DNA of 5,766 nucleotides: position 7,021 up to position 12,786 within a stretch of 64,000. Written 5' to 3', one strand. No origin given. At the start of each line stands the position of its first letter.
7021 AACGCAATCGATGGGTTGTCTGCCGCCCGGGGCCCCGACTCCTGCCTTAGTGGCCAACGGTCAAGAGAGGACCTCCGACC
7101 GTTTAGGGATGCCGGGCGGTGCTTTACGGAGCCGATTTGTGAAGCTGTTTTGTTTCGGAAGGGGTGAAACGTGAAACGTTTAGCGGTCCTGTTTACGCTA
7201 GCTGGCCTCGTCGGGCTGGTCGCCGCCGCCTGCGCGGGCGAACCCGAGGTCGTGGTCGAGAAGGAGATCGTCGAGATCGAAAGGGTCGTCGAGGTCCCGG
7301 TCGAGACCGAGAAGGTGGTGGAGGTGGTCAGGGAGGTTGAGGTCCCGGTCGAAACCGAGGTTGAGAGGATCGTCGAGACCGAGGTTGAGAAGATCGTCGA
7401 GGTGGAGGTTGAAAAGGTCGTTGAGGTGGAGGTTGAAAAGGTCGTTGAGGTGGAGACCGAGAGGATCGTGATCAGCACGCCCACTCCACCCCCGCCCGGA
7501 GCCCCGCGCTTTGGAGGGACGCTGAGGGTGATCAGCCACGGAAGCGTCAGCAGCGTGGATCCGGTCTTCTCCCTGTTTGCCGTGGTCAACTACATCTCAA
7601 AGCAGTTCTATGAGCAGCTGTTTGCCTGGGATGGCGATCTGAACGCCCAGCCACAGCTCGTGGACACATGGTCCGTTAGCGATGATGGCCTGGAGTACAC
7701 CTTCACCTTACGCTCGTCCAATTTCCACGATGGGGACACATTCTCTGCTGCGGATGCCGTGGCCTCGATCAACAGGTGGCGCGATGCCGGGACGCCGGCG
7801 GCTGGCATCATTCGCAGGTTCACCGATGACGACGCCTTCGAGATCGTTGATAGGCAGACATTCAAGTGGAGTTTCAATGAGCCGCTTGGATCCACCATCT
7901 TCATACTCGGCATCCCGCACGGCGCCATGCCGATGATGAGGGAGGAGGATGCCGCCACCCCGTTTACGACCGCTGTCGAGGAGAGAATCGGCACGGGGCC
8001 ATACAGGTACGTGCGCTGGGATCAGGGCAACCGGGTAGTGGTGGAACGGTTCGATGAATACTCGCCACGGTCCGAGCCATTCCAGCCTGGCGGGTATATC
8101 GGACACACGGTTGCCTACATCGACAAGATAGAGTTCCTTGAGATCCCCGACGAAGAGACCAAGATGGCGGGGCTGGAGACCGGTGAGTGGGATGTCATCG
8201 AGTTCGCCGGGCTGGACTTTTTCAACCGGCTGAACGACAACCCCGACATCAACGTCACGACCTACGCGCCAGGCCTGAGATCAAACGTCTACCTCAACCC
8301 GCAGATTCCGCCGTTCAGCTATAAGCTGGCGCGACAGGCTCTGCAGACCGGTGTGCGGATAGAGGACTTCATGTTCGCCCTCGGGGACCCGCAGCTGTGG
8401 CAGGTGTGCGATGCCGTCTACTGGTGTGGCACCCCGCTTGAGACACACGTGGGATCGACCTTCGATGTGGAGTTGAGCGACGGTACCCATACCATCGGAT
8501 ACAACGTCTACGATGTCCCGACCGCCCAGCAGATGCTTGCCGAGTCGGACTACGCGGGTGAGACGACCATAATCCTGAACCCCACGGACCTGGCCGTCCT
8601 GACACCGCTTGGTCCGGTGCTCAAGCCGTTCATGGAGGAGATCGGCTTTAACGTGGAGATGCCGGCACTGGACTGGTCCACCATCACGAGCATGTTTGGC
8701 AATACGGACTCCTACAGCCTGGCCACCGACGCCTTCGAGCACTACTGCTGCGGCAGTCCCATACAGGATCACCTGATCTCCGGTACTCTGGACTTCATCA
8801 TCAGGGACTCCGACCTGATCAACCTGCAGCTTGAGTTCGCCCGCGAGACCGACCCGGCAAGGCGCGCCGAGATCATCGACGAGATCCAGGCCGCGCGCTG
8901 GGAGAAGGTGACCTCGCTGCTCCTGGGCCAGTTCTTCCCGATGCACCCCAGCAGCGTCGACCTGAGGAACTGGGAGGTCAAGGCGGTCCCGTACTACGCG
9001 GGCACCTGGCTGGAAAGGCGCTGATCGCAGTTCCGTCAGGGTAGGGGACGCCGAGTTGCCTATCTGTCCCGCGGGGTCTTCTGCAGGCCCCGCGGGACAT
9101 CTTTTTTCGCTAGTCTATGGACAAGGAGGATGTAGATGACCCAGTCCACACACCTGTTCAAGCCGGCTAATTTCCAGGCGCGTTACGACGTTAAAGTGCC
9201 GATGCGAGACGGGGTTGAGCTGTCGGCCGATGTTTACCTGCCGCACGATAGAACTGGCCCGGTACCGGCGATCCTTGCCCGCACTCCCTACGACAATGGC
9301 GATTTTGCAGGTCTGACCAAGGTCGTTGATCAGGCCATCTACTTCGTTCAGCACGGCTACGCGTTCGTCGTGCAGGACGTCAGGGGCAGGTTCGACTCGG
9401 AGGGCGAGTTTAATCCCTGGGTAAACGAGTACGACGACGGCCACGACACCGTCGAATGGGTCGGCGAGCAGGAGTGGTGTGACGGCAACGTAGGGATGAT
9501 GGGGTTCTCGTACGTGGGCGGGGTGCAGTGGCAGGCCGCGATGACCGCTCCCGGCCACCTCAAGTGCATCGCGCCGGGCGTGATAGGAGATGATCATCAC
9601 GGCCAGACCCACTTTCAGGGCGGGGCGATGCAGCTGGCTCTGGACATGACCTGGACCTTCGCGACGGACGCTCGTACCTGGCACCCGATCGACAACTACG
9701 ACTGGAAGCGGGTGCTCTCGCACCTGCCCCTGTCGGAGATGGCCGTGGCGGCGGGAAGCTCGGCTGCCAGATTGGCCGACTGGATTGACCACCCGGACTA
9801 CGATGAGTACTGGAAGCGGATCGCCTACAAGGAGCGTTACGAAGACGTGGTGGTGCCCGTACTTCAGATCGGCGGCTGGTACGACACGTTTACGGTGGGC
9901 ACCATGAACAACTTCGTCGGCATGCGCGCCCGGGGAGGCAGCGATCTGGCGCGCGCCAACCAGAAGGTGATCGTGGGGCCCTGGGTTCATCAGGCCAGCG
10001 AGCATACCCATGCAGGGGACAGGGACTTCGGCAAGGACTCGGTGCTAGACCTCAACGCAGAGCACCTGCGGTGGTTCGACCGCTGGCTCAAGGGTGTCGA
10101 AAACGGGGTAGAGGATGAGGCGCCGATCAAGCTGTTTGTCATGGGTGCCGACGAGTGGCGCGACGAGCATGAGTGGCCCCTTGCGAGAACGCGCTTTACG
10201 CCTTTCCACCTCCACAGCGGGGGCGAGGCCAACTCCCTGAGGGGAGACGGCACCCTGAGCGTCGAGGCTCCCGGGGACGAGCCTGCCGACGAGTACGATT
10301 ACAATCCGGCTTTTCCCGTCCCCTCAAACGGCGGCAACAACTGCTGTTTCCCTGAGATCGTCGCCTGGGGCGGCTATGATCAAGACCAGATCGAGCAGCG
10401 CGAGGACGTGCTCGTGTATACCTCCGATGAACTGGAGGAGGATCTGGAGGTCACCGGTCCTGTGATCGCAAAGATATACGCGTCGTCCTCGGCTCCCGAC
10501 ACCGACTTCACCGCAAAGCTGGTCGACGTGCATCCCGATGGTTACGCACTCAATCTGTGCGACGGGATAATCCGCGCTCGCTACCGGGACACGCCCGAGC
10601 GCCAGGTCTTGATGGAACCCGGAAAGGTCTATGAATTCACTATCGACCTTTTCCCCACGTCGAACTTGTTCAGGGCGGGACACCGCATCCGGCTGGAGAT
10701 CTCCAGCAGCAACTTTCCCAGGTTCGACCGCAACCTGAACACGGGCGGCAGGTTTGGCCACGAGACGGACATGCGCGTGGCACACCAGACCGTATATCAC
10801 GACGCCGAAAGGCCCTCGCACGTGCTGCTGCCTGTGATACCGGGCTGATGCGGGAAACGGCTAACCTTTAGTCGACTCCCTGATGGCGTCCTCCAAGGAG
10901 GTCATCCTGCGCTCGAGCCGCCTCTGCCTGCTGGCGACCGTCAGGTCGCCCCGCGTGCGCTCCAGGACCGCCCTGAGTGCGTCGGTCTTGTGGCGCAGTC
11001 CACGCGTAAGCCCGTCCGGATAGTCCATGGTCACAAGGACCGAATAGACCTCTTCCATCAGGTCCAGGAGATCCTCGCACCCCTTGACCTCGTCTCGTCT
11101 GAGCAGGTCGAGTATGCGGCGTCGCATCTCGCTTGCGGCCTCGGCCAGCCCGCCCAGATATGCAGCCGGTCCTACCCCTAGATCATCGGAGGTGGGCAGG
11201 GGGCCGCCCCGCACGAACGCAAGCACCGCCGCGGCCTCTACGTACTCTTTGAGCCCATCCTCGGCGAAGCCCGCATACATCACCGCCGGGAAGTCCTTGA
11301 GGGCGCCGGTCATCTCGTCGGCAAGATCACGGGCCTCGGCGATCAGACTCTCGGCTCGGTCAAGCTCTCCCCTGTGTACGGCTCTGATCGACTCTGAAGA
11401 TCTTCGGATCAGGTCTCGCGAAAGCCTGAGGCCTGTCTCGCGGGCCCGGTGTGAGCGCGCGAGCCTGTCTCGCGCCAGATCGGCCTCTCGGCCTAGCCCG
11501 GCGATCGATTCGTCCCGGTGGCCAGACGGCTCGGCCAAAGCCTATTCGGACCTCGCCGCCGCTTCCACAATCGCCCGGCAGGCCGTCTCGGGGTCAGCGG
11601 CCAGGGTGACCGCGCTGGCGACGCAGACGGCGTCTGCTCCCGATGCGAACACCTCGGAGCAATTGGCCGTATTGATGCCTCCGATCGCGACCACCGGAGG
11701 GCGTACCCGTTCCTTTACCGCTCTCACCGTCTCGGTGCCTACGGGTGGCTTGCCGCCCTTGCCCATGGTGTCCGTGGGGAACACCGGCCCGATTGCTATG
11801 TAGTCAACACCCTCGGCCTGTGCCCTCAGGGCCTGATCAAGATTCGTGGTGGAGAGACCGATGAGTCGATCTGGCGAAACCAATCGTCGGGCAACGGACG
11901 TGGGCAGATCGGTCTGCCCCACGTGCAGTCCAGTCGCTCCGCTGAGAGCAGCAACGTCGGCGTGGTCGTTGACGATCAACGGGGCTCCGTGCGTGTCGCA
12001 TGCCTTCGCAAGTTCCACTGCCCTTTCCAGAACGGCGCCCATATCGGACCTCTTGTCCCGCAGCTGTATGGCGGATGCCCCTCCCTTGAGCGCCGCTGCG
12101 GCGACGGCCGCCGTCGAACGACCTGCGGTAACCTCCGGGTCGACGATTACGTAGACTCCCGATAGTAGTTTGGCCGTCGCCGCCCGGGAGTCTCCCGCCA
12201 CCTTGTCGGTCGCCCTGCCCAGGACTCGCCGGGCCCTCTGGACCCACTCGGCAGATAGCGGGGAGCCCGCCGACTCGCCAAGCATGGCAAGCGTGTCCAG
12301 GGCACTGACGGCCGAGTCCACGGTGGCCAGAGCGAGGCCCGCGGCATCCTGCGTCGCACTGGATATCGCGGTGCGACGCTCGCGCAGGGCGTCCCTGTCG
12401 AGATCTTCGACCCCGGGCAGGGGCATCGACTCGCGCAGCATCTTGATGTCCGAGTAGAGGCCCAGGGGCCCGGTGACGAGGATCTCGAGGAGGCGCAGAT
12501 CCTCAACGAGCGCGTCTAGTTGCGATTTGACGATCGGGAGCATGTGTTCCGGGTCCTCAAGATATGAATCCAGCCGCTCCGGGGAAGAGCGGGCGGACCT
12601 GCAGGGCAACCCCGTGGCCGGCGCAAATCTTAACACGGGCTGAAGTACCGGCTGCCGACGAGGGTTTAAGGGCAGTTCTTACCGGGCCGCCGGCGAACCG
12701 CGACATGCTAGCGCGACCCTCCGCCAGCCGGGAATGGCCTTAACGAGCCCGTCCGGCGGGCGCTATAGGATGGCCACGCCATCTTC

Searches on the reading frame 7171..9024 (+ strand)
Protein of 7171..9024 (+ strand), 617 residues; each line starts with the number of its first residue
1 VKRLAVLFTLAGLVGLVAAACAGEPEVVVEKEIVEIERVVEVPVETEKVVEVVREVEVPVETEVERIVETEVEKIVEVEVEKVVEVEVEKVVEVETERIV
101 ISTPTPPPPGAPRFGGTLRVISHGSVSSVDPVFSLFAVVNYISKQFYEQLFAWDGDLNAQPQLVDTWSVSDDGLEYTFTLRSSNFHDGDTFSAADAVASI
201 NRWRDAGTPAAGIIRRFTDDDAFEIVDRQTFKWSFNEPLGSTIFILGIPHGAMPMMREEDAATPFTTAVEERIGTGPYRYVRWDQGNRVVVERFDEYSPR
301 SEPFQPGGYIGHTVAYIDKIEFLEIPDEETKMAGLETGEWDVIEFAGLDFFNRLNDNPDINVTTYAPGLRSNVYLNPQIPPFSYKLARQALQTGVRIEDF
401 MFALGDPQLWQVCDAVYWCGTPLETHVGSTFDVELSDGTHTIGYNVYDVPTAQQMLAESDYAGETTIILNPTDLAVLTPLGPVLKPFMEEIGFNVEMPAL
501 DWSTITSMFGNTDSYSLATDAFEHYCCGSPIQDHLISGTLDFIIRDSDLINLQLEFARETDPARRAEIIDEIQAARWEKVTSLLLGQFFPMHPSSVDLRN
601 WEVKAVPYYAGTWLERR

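Call 59: search_protein_families(library=pfam, proteins=[window:7171-9024:+], max_evalue=0.00001)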
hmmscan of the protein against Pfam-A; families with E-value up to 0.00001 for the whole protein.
window:7171-9024:+ (617 aa): 1 family
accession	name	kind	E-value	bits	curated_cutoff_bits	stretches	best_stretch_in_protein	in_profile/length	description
PF00496.27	SBP_bac_5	-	3e-49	168.5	32.4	1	159-507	2-334/368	Bacterial extracellular solute-binding proteins, family 5 Middle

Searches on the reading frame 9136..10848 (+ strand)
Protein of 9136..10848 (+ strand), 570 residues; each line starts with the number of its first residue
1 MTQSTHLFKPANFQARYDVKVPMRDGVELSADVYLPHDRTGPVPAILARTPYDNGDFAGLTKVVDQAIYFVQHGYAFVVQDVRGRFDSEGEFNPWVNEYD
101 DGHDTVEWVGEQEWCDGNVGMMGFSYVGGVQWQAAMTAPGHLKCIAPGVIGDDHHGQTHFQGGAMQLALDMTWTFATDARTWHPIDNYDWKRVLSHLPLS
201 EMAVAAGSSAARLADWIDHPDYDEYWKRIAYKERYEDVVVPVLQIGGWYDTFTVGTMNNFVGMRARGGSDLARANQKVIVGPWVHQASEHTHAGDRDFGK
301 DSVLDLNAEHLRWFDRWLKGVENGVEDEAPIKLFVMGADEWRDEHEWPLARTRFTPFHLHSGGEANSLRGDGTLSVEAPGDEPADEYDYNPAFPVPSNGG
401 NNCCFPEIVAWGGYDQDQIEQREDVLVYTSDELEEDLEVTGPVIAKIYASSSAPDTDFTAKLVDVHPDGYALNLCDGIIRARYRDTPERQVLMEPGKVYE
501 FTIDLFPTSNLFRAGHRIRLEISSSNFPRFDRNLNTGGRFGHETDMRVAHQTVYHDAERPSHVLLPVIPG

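Call 59: search_protein_families(library=pfam, proteins=[window:9136-10848:+], max_evalue=0.00001)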
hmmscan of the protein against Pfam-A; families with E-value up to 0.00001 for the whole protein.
window:9136-10848:+ (570 aa): 2 families
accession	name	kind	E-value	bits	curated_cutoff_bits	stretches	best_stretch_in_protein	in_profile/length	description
PF02129.25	Peptidase_S15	-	1.2e-63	215.7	23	1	25-286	1-261/262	X-Pro dipeptidyl-peptidase (S15 family)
PF08530.16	PepX_C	-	2e-51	175.4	22.5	1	323-563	1-216/217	X-Pro dipeptidyl-peptidase C-terminal non-catalytic domain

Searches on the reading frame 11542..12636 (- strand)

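Call 59: search_protein_families(library=pfam, proteins=[window:11542-12636:-], max_evalue=0.00001)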
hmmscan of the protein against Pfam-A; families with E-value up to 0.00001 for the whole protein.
window:11542-12636:- (364 aa): 1 family
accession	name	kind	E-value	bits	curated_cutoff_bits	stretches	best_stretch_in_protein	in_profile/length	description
PF02581.23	TMP-TENI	-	2.1e-57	193.9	27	1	161-343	1-180/180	Thiamine monophosphate synthase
